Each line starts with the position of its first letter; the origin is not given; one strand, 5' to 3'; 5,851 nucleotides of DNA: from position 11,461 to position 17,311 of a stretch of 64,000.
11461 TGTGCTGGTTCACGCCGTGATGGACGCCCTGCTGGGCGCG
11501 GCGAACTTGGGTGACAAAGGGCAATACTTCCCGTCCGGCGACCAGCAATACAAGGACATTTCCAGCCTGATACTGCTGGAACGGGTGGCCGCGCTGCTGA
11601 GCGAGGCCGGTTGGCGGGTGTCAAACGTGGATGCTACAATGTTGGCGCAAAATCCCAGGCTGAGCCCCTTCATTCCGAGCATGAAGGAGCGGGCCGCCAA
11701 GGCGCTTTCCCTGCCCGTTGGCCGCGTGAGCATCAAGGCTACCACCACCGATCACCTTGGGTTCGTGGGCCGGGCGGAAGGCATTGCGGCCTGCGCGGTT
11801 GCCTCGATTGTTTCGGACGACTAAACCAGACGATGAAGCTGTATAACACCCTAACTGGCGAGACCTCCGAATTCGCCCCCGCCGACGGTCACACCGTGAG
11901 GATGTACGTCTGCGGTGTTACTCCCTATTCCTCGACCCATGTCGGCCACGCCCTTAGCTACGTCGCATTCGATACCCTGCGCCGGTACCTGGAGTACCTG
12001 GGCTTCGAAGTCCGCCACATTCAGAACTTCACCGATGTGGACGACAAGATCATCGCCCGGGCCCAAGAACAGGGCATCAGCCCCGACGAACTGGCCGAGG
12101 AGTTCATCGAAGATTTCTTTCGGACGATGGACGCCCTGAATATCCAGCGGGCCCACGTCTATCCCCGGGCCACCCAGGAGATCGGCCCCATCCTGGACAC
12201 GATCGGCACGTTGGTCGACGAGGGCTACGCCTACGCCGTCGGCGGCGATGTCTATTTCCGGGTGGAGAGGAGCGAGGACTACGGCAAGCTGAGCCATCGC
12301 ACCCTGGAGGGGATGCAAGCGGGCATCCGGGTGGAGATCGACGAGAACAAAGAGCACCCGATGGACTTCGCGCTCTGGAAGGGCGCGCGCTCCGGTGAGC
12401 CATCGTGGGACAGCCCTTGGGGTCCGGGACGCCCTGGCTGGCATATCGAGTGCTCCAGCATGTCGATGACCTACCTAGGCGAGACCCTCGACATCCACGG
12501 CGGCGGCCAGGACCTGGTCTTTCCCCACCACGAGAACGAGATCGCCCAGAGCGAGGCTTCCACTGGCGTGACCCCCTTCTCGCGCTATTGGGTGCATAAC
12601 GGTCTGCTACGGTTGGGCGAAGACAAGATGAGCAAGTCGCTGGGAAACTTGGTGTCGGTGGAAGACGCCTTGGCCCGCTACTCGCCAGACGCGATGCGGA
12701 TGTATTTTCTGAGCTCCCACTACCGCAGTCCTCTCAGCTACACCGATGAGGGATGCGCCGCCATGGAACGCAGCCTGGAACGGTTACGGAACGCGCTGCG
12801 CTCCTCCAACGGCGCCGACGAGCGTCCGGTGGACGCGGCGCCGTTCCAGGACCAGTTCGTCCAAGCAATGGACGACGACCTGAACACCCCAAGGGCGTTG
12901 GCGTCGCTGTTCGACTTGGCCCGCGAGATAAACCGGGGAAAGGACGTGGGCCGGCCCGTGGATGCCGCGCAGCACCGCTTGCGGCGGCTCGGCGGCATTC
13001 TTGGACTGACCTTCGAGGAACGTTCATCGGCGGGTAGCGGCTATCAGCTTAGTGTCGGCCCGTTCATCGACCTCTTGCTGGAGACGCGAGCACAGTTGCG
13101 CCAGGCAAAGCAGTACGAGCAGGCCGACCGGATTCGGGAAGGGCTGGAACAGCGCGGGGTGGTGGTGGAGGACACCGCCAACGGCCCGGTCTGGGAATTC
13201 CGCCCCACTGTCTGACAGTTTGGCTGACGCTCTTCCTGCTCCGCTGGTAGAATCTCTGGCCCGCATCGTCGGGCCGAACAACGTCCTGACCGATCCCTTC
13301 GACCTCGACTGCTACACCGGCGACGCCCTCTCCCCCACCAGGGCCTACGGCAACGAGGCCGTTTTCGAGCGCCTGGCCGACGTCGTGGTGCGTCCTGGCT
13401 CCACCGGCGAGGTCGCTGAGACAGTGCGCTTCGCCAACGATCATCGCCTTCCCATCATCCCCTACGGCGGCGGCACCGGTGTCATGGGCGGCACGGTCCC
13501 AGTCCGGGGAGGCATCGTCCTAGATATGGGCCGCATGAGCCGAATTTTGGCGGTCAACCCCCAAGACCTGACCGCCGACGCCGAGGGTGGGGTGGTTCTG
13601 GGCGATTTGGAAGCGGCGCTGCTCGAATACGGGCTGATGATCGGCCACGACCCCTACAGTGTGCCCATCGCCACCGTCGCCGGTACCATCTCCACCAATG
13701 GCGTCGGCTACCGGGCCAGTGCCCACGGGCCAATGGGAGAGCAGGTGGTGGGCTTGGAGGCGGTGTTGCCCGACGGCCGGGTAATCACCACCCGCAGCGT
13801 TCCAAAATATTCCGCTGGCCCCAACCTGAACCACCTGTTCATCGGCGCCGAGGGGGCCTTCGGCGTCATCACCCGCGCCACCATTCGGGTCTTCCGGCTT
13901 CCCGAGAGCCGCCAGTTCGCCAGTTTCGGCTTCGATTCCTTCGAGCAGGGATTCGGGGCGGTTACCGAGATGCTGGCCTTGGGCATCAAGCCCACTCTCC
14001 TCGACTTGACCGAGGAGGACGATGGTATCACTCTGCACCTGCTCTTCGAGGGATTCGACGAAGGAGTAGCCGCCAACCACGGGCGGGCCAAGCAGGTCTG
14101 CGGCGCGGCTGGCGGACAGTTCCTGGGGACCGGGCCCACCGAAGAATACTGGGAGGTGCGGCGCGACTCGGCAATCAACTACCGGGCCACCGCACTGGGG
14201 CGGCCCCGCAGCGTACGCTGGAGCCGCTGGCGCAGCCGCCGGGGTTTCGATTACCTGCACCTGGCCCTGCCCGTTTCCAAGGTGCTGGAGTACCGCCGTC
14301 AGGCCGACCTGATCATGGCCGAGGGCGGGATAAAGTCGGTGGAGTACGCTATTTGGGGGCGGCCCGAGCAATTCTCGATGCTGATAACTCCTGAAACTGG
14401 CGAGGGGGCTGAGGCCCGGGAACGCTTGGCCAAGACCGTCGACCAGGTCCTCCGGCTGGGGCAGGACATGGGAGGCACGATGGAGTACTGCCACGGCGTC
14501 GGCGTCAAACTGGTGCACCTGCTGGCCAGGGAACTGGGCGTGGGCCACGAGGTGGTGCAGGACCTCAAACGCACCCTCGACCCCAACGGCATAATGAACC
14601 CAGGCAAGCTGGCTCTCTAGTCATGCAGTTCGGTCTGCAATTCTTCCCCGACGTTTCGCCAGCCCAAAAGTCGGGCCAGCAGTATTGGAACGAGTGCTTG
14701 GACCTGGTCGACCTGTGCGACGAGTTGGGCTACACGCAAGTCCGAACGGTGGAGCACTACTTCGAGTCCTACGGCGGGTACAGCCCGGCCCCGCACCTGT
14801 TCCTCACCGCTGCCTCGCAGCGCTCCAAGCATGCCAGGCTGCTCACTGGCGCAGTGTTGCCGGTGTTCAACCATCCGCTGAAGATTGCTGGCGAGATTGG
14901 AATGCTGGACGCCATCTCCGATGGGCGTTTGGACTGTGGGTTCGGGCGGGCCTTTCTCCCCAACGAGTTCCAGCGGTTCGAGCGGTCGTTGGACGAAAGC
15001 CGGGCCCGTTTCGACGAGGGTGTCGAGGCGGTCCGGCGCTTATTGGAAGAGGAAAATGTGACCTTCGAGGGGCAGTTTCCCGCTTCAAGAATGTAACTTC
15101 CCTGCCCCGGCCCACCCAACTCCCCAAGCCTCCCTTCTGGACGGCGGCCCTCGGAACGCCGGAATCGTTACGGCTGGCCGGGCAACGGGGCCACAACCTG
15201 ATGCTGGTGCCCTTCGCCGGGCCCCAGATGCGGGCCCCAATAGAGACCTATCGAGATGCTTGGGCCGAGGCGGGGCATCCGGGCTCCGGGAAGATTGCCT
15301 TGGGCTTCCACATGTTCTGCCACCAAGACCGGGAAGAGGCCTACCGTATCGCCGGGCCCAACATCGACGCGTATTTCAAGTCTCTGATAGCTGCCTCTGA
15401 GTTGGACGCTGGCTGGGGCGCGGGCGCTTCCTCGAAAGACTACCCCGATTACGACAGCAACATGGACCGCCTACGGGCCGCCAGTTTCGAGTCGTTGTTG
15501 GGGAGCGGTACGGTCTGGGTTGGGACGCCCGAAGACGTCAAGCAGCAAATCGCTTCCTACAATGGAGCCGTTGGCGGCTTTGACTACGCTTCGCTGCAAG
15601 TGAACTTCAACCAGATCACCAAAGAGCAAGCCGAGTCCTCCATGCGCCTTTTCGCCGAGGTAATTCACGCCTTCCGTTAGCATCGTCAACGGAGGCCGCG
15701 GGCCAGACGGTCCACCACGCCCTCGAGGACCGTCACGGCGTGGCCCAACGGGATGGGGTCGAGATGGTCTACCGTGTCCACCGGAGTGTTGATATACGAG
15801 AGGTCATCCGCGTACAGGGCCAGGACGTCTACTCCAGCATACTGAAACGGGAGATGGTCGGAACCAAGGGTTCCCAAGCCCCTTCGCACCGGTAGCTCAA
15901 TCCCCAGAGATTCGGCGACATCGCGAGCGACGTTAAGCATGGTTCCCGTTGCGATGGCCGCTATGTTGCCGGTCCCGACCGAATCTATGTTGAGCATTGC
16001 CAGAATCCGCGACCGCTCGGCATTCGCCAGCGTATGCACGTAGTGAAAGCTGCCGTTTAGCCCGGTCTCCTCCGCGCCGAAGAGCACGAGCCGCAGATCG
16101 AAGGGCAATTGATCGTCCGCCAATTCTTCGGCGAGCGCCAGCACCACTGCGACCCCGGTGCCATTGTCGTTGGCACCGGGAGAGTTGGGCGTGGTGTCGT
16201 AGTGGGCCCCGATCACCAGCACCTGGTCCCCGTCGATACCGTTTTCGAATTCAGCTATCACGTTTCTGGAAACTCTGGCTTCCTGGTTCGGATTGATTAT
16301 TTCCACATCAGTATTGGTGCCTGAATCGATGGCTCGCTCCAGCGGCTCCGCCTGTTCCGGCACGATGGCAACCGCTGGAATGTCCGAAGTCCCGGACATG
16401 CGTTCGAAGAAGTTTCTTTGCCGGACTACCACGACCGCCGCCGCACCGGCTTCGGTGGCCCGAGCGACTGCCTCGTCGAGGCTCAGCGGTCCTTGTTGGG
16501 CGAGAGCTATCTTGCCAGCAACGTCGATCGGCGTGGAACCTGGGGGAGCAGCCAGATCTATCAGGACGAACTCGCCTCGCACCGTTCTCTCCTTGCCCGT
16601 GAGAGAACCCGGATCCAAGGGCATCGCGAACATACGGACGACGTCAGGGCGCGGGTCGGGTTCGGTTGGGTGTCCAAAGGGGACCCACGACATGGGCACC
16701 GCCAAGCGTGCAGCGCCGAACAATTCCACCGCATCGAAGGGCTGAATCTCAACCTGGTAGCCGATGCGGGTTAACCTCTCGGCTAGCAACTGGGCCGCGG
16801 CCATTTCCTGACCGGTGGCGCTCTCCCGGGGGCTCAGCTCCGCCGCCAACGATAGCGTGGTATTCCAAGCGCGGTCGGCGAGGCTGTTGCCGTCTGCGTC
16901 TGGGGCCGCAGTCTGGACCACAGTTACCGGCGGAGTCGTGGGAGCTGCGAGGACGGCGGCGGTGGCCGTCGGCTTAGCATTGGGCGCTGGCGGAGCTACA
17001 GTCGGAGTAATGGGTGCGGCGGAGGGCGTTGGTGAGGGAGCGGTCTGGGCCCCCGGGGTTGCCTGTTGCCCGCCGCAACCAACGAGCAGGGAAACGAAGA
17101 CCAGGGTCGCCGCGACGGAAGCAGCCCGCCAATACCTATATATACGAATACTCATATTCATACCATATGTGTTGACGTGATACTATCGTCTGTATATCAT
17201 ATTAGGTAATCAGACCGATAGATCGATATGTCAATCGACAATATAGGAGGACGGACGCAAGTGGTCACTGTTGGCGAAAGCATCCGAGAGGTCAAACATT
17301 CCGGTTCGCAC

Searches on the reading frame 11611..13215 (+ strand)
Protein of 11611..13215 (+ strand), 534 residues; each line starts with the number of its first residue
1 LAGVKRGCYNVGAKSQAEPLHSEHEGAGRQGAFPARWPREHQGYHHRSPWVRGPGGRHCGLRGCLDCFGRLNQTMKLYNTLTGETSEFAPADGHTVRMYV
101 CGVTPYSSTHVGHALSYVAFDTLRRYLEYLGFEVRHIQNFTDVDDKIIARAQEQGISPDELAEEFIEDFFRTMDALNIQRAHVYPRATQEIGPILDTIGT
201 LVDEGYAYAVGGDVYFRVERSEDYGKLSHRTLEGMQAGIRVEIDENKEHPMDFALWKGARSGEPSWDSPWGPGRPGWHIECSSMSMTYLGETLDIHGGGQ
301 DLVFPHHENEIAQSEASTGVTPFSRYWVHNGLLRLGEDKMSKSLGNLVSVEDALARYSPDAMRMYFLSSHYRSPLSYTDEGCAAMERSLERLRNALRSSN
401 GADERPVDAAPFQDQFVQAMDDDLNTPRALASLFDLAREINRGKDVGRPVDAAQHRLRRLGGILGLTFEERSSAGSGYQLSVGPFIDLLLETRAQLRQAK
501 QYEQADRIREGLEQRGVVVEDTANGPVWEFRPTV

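Call 8: search_protein_families(library=pfam, proteins=[window:11611-13215:+], max_evalue=0.001)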
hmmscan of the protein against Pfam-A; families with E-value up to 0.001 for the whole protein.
window:11611-13215:+ (534 aa): 6 families
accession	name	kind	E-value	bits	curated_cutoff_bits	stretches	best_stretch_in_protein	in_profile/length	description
PF01406.26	tRNA-synt_1e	-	4e-122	407.8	27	1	89-381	3-295/301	tRNA synthetases class I (C) catalytic domain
PF09190.17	DALR_2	-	4.5e-17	62.8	22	1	415-468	1-56/57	DALR domain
PF09334.17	tRNA-synt_1g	-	2.5e-14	53.3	20.1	2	106-189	9-93/391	tRNA synthetases class I (M)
PF00133.28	tRNA-synt_1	-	2e-08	33.9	22.7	1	294-372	330-408/414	tRNA synthetases class I (I, L, M and V)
PF23493.1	CysS_C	-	2.5e-06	28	23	1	488-523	10-45/51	Cysteinyl-tRNA ligase anticodon binding domain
PF01921.24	tRNA-synt_1f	-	2.5e-05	23.8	27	0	336-370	279-313/360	tRNA synthetases class I (K)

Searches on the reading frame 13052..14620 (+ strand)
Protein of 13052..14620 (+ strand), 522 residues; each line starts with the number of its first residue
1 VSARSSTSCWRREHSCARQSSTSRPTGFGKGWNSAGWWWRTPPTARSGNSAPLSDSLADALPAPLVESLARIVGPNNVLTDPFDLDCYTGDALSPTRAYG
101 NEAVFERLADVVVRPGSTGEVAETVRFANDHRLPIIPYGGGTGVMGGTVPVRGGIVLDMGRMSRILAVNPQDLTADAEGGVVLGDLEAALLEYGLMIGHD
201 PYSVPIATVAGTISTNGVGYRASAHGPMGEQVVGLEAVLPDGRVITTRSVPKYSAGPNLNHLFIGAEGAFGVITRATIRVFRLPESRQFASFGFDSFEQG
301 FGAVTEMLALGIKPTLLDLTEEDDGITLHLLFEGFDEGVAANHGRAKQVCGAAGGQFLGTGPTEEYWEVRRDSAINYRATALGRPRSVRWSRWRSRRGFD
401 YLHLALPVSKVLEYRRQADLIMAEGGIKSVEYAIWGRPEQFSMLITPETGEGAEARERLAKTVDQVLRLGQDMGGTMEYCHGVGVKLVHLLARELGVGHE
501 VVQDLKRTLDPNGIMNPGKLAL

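Call 8: search_protein_families(library=pfam, proteins=[window:13052-14620:+], max_evalue=0.001)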
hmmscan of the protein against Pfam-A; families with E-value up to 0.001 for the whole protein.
window:13052-14620:+ (522 aa): 2 families
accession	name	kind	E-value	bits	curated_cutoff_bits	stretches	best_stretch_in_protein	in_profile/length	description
PF01565.28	FAD_binding_4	-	1.6e-41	141.7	26.4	1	110-247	2-138/139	FAD binding domain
PF02913.24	FAD-oxidase_C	-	9e-18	65.3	21.2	1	283-520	1-248/248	FAD linked oxidases, C-terminal domain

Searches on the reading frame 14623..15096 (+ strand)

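Call 9: search_protein_families(library=pfam, proteins=[window:14623-15096:+], max_evalue=0.001)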
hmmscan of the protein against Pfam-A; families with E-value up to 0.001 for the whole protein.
window:14623-15096:+ (157 aa): 1 family
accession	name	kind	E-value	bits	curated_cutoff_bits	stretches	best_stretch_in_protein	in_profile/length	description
PF00296.26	Bac_luciferase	-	4.3e-33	115.5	27.9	1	1-152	1-149/314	Luciferase-like monooxygenase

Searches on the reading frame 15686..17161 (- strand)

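Call 9: search_protein_families(library=pfam, proteins=[window:15686-17161:-], max_evalue=0.001)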
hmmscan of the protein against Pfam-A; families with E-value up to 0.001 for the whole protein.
window:15686-17161:- (491 aa): 3 families
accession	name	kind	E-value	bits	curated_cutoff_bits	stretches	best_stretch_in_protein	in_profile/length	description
PF04389.22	Peptidase_M28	-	8.2e-35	120.7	21.3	1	300-476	1-186/193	Peptidase family M28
PF02225.27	PA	-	1.1e-08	35.5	23.9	1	209-272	20-93/95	PA domain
PF01546.33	Peptidase_M20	-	1.2e-05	25.8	24.6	1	317-388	2-91/206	Peptidase family M20/M25/M40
